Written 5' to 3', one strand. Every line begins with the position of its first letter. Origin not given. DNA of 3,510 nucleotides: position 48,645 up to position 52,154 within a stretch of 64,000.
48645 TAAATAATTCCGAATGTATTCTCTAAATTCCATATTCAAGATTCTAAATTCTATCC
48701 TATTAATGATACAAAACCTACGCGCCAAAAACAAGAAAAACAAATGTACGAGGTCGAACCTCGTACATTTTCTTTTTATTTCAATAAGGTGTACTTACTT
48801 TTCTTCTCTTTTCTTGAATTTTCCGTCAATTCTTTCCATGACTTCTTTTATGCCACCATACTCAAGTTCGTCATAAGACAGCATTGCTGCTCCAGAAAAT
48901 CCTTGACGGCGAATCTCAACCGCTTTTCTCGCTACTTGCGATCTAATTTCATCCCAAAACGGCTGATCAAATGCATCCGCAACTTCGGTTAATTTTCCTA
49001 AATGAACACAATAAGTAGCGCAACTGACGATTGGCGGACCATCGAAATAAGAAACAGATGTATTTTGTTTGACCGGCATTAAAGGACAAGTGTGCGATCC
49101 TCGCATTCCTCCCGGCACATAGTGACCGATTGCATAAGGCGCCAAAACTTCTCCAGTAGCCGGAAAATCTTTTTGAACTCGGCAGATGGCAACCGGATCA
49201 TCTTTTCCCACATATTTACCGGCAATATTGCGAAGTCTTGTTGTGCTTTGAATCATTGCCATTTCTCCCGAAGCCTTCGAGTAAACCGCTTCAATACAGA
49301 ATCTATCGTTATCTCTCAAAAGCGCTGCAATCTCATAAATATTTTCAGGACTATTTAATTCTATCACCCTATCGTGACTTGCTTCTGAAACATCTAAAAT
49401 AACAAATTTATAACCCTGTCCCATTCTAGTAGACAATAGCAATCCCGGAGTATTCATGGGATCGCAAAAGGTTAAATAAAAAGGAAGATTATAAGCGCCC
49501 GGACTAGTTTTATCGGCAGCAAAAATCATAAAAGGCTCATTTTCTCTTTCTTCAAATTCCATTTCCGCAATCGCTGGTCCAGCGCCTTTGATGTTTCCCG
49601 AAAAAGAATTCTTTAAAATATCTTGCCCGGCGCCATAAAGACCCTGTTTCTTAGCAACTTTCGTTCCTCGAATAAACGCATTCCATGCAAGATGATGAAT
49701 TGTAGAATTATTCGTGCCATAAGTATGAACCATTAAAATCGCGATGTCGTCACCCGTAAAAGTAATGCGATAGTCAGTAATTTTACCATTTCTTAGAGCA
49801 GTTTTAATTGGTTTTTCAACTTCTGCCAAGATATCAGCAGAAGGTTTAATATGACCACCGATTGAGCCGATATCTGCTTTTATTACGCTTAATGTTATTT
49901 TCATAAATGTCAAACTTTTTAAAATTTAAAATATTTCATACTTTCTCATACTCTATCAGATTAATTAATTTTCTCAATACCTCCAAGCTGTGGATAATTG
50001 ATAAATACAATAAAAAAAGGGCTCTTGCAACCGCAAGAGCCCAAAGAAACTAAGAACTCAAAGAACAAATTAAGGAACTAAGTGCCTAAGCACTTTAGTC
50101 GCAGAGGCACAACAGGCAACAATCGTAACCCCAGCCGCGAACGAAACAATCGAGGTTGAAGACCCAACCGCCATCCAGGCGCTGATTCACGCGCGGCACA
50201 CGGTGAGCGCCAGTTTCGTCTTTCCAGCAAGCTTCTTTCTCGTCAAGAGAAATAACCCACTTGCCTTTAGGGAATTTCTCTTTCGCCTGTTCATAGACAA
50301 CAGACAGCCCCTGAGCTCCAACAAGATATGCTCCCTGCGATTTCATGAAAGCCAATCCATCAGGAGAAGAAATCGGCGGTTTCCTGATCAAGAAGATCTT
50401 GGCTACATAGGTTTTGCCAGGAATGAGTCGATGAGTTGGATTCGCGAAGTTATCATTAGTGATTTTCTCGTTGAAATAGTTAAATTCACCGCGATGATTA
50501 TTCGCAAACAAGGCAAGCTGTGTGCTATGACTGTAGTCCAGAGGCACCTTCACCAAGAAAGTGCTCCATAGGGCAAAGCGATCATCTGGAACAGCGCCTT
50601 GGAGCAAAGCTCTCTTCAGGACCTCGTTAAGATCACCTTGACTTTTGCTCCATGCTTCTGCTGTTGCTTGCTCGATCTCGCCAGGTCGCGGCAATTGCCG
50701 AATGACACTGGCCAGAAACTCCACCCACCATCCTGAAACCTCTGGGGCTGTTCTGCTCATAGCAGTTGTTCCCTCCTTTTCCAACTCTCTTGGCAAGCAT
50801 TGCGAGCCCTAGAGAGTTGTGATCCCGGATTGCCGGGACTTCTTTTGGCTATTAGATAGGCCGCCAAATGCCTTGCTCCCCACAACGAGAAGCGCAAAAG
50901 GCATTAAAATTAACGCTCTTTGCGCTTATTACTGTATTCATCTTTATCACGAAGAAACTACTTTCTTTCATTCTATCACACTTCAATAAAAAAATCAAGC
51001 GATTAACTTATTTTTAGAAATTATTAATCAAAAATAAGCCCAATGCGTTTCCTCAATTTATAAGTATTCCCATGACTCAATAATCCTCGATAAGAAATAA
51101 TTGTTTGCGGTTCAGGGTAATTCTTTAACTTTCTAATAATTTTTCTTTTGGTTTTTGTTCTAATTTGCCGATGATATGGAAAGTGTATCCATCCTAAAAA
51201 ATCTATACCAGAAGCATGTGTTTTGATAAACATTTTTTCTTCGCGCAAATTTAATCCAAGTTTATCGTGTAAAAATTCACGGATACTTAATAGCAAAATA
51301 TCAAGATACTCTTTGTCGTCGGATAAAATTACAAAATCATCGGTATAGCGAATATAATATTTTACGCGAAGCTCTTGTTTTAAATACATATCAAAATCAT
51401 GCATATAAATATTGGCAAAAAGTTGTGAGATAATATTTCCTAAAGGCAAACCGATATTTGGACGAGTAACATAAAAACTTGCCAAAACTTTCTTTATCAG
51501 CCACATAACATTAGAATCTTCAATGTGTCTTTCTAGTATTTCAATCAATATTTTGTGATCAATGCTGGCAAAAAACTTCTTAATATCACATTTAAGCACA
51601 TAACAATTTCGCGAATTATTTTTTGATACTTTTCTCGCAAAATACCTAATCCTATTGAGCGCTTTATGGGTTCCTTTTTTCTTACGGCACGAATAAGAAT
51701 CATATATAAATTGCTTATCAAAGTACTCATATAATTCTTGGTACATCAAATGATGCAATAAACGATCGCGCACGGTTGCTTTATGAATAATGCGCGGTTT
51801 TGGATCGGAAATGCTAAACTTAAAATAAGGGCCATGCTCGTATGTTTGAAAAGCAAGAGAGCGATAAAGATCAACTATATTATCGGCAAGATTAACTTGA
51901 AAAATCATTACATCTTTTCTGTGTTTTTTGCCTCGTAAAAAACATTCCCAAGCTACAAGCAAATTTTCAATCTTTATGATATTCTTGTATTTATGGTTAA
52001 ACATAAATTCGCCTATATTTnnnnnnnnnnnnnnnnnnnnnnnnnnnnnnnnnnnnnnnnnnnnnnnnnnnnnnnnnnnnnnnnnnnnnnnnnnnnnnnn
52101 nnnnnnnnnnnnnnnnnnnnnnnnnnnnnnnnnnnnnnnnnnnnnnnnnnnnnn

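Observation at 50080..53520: Complete diversity-generating retroelement with two target genes, adenine-specific TR/VR mismatches, and an inverted avd between the TR and the RT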

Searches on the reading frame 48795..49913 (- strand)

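Call 6: search_protein_families(library=pfam, proteins=[window:48795-49913:-], max_evalue=0.1)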
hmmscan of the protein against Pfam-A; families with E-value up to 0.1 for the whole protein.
window:48795-49913:- (372 aa): 1 family
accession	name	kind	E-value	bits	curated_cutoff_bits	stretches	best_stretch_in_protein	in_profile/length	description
PF01950.21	FBPase_3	-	2.9e-154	514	25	1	5-367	1-361/361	Fructose-1,6-bisphosphatase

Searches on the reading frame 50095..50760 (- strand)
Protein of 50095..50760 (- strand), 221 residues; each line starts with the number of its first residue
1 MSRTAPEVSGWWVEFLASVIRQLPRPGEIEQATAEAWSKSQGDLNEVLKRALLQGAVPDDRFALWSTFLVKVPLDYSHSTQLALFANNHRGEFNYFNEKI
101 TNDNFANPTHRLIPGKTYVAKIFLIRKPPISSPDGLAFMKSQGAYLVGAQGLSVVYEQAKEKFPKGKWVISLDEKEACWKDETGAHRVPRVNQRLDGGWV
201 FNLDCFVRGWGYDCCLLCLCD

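Call 6: search_protein_families(library=pfam, proteins=[window:50095-50760:-], max_evalue=0.1)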
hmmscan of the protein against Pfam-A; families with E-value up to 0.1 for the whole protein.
window:50095-50760:- (221 aa): 0 families

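Call 7: search_protein_families(library=ncbifam, proteins=[window:50095-50760:-], max_evalue=0.1)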
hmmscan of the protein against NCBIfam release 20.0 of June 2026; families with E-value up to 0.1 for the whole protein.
window:50095-50760:- (221 aa): 0 families

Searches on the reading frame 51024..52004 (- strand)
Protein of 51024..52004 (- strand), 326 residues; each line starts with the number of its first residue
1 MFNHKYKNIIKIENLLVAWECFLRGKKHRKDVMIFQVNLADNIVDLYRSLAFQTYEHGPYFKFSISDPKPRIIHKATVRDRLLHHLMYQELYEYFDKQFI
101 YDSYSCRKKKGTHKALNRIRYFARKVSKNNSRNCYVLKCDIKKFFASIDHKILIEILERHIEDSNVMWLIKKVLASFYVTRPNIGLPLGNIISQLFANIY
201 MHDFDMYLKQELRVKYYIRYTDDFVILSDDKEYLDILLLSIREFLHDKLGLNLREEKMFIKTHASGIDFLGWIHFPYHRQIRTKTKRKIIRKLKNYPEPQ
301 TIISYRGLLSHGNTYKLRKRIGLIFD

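Call 6: search_protein_families(library=pfam, proteins=[window:51024-52004:-], max_evalue=0.1)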
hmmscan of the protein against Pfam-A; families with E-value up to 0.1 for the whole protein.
window:51024-52004:- (326 aa): 2 families
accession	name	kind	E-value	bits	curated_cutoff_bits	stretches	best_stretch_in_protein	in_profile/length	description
PF00078.32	RVT_1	-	3.3e-26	92.7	29.6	1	69-273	8-204/205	Reverse transcriptase (RNA-dependent DNA polymerase)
PF00640.29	PID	-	0.074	13.5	20.9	0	113-141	89-117/140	Phosphotyrosine interaction domain (PTB/PID)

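Call 7: search_protein_families(library=ncbifam, proteins=[window:51024-52004:-], max_evalue=0.1)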
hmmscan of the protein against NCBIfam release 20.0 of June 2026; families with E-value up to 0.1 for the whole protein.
window:51024-52004:- (326 aa): 7 families
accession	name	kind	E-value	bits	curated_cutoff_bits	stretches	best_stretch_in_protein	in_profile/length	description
TIGR04416.1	group_II_RT_mat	equivalog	7.9e-44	150.2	300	1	35-291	28-289/353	group II intron reverse transcriptase/maturase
NF041747.1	Drt3a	equivalog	9.3e-23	81.2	200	1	131-284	108-271/412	antiviral reverse transcriptase Drt3a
NF038233.2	retron_St85_RT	exception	3.6e-16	59.3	235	1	129-297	84-254/289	retron St85 family RNA-directed DNA polymerase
NF041746.1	Drt2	equivalog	6e-15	55.3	390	2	182-294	220-341/416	antiviral reverse transcriptase Drt2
TIGR04499.1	abortive_AbiA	subfamily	9.1e-08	31.3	250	1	120-258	132-288/615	AbiA family abortive infection protein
NF041750.1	Drt5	equivalog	1.4e-07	30.8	550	1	108-262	100-252/484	antiviral reverse transcriptase Drt5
NF042941.1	Retron_TIR_antiphage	equivalog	0.00031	19.7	600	1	130-233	88-189/464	TIR domain-containing anti-phage reverse transcriptase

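Call 10: search_solved_structures(query=window:51024-52004:-, max_evalue=0.001, show_alignments=1)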
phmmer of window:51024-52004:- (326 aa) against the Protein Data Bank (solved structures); distinct sequences matched with E-value up to 0.001: 14.
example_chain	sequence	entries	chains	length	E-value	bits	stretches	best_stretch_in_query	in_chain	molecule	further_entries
8ub7_A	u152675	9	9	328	2.5e-42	148.4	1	9-297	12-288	Reverse transcriptase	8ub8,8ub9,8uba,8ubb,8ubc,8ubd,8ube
7uim_D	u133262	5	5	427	5.1e-21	78.4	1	38-319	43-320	Group II intron reverse transcriptase/maturase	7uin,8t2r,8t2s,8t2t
5hhl_A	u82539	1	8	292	2.3e-19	73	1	38-275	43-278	Retron-type reverse transcriptase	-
5hhj_A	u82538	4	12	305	3.3e-19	72.5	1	40-275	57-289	Retron-type reverse transcriptase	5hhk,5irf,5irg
6ar1_A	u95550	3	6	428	7.3e-18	68.1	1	48-295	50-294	GsI-IIC RT | Trt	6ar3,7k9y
6me0_C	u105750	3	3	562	8.8e-17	64.5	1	69-291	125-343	Maturase reverse transcriptase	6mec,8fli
5g2x_C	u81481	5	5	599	1.4e-15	60.6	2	44-216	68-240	GROUP II INTRON-ENCODED PROTEIN LTRA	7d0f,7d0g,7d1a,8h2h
8bgj_A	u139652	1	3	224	4.4e-15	58.9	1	89-273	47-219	RNA-directed DNA polymerase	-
9z6y_A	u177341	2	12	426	2.8e-12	49.7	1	136-261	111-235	Drt3a reverse transcriptase protein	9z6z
7kft_D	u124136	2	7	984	3.4e-08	36.3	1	71-276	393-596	Cas6-RT-Cas1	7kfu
9c0i_A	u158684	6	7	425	1.7e-05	27.4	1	179-255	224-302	Reverse transcriptase/maturase family protein | Antiviral reverse transcriptase Drt2 | RNA-dependent DNA polymerase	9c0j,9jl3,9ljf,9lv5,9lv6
9lje_A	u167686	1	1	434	1.9e-05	27.3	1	179-255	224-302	RNA-dependent DNA polymerase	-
9d5x_A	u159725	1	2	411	0.0001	24.9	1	124-293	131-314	Group II intron-like 4 reverse transcriptase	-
9d4s_A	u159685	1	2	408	0.00011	24.7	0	128-293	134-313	Group II intron-like 4 reverse transcriptase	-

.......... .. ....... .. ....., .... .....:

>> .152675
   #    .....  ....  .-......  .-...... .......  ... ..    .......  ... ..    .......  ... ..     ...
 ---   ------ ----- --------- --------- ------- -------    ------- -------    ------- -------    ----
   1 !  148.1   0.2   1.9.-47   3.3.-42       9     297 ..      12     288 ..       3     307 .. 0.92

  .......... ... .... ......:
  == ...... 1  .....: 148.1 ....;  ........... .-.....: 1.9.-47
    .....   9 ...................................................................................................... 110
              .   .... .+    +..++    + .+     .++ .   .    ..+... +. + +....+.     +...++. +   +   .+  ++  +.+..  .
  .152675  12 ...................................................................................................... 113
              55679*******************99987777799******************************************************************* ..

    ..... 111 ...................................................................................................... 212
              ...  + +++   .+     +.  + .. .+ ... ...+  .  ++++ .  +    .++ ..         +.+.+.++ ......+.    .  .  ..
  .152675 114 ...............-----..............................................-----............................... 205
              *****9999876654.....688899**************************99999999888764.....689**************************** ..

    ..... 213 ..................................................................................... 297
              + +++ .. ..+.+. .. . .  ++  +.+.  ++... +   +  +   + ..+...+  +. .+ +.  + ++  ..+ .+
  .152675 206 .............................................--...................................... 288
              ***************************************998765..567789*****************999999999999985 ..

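Call 37: list_cluster_members(proteins=[P0009, P0001, window:51024-52004:-, window:52021-52407:+])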
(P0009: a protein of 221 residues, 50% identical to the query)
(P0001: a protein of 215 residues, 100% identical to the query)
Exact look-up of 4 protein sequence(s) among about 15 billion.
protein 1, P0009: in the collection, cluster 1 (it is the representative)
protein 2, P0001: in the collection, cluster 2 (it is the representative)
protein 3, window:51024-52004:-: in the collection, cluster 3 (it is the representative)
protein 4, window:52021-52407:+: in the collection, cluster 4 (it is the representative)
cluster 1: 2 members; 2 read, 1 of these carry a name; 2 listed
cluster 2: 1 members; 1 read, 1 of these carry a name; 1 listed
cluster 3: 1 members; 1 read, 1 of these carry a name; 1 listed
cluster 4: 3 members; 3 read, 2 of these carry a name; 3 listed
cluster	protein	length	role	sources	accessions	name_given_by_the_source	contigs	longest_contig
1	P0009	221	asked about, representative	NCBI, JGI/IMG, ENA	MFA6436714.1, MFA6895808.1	MAG: hypothetical protein WC242_01160 [Candidatus Paceibacterota bacterium] | hypothetical protein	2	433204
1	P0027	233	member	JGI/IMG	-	-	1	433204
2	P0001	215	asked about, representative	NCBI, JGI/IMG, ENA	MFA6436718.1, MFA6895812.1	MAG: hypothetical protein WC242_01180 [Candidatus Paceibacterota bacterium] | hypothetical protein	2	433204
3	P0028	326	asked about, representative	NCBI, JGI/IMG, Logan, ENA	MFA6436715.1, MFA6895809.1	MAG: reverse transcriptase/maturase family protein [Candidatus Paceibacterota bacterium] | retron-type reverse transcriptase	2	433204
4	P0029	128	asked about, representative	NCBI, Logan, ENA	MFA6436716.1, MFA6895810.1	MAG: four helix bundle protein [Candidatus Paceibacterota bacterium]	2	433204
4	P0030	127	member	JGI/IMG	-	hypothetical protein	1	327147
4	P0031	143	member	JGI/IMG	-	-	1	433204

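Call 100: find_homologous_proteins(query=window:51024-52004:-, max_evalue=1e-30)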
Query window:51024-52004:- (326 aa): 7998 proteins with E <= 1e-30 among 8000 candidates; the best 120 are listed.
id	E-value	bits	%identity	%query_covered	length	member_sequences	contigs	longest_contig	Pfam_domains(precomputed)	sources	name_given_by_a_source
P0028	8.1e-217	737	100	100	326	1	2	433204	PF00078.33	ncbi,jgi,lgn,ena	ncbi:MAG: reverse transcriptase/maturase family protein [Candidatus Paceibacterota bacterium]|jgi:re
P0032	3.1e-158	544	74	99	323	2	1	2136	PF00078.33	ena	-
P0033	2.5e-157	541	73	99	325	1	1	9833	PF00078.33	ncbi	-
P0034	2.4e-155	535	72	99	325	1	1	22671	PF00078.33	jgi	-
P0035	7.3e-154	530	69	100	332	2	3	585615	PF00078.33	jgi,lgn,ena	jgi:hypothetical protein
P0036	1.9e-153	528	72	99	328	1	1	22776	PF00078.33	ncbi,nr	ncbi:MAG TPA: reverse transcriptase/maturase family protein [Candidatus Paceibacterota bacterium]|nr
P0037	2.7e-153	528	72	99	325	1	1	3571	PF00078.33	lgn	-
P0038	2.7e-152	525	72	99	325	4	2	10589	PF00078.33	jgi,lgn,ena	-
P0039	4.9e-152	524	71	99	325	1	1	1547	PF00078.33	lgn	-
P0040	1.4e-151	522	70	100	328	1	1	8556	PF00078.33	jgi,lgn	jgi:retron-type reverse transcriptase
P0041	1.6e-151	522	71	98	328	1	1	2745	PF00078.33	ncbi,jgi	jgi:retron-type reverse transcriptase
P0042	4.8e-151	521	69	100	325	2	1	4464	PF00078.33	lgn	-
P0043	2.1e-150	518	69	100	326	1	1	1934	PF00078.33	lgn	-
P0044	1.3e-149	516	69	100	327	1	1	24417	PF00078.33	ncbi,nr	ncbi:MAG: reverse transcriptase/maturase family protein [Patescibacteria group bacterium]|nr:reverse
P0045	1.4e-149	516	70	99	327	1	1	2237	PF00078.33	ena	-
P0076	7.0e-146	504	65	99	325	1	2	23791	PF00078.33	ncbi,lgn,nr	ncbi:MAG: group II intron reverse transcriptase domain-containing protein [Candidatus Vogelbacteria 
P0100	6.4e-144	497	65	99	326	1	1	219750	PF00078.33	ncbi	ncbi:MAG: reverse transcriptase/maturase family protein [bacterium]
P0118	4.6e-143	494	67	99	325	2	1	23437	PF00078.33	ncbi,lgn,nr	ncbi:MAG: RNA-directed polymerase [Candidatus Nomurabacteria bacterium]|nr:RNA-directed polymerase [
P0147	4.9e-141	488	64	100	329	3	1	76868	PF00078.33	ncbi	-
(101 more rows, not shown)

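Call 101: find_encoding_contigs(protein=P0036, flank=3500, max_places=1)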
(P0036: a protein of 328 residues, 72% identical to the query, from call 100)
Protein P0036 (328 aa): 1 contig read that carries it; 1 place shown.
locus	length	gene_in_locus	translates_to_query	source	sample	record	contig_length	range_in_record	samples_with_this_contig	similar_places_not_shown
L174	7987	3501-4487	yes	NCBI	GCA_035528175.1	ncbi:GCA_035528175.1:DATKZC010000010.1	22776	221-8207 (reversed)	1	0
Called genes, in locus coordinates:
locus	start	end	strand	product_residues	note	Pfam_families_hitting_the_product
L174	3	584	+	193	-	PF00561:Abhydrolase_1 (weak), PF06821:Ser_hydrolase, PF12697:Abhydrolase_6 (weak)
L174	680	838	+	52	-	PF00471:Ribosomal_L33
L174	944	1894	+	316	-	PF02618:YceG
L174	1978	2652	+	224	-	-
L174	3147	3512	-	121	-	PF22296:bAvd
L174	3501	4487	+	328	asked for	PF00078:RVT_1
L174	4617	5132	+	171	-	PF00466:Ribosomal_L10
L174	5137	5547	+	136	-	PF16320:Ribosomal_L12_N, PF00542:Ribosomal_L12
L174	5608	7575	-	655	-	-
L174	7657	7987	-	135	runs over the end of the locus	-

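Call 102: find_encoding_contigs(protein=P0044, flank=3500, max_places=1)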
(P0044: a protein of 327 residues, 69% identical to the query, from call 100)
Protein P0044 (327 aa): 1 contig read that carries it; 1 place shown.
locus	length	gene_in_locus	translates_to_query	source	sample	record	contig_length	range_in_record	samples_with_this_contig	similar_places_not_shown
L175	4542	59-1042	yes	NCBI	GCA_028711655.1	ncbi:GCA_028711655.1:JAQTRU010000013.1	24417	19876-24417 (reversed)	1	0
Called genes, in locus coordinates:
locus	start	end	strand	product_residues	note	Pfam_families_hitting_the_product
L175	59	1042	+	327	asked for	PF00078:RVT_1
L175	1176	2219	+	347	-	PF00437:T2SSE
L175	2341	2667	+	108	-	-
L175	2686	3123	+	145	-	PF02580:Tyr_Deacylase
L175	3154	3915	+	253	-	PF01145:Band_7, PF13421:Band_7_1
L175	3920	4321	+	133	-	-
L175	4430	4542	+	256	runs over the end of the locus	-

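Call 103: find_encoding_contigs(protein=P0076, flank=3500, max_places=1)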
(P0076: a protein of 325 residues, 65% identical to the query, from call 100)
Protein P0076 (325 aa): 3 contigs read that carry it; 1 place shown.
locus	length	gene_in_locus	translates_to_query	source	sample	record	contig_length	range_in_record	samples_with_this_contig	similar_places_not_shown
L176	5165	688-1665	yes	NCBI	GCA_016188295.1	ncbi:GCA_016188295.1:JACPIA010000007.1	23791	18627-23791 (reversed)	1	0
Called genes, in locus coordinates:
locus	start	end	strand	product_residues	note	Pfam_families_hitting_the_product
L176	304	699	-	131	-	PF22296:bAvd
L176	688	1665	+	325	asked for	PF00078:RVT_1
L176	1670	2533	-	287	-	PF01149:Fapy_DNA_glyco, PF06831:H2TH, PF06827:zf-FPG_IleRS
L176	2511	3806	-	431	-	PF08245:Mur_ligase_M, PF02875:Mur_ligase_C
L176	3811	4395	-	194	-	PF01330:RuvA_N, PF00633:HHH (faint), PF14520:HHH_5, PF07499:RuvA_C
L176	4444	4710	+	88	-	PF01649:Ribosomal_S20p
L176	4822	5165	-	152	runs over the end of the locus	-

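Call 104: find_encoding_contigs(protein=P0118, flank=3500, max_places=1)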
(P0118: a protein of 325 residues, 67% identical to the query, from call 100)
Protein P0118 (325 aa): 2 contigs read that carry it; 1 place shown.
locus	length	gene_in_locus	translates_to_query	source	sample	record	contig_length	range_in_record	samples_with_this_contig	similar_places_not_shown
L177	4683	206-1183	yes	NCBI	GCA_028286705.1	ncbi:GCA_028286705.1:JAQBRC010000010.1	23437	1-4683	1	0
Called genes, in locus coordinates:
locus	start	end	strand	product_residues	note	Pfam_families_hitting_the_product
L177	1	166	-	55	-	?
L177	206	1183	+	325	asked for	PF00078:RVT_1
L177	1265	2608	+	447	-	PF21760:SecD_1st, PF22599:SecDF_P1_head, PF02355:SecD_SecF_C, PF03176:MMPL (weak)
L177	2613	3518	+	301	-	PF07549:Sec_GG (weak), PF02355:SecD_SecF_C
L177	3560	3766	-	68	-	-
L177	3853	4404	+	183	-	PF04011:LemA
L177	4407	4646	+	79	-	-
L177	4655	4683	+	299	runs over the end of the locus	PF01435:Peptidase_M48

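Call 105: find_encoding_contigs(protein=P0100, flank=3500, max_places=1)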
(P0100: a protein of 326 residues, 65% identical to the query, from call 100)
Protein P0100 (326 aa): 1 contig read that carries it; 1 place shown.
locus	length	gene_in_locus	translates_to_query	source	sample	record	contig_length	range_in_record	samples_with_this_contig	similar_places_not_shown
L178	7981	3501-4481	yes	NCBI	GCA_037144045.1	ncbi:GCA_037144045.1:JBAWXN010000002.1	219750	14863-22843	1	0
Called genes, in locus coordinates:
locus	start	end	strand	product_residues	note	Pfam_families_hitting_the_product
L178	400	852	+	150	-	PF13527:Acetyltransf_9 (weak), PF00583:Acetyltransf_1, PF13673:Acetyltransf_10, PF13508:Acetyltransf_7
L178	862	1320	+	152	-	PF12746:GNAT_acetyltran (weak), PF00583:Acetyltransf_1, PF13673:Acetyltransf_10, PF13508:Acetyltransf_7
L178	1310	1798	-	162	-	-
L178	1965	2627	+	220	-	-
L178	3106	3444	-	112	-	PF22296:bAvd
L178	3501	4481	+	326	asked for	PF00078:RVT_1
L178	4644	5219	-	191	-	PF03167:UDG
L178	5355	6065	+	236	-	PF14329:DUF4386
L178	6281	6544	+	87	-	-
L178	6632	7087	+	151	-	PF03350:UPF0114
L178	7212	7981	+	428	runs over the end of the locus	-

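Call 106: find_encoding_contigs(protein=P0147, flank=3500, max_places=1)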
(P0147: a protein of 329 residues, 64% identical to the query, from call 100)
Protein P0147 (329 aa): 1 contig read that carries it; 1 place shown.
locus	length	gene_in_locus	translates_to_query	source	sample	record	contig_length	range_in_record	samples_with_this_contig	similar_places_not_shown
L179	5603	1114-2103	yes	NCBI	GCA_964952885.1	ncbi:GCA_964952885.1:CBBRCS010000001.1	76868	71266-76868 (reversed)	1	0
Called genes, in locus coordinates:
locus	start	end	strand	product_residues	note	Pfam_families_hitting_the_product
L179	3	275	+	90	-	?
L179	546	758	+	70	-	-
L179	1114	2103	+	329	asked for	PF00078:RVT_1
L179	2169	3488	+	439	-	PF00239:Resolvase, PF07508:Recombinase, PF13408:Zn_ribbon_recom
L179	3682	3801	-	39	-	-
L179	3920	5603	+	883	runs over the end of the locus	PF07693:KAP_NTPase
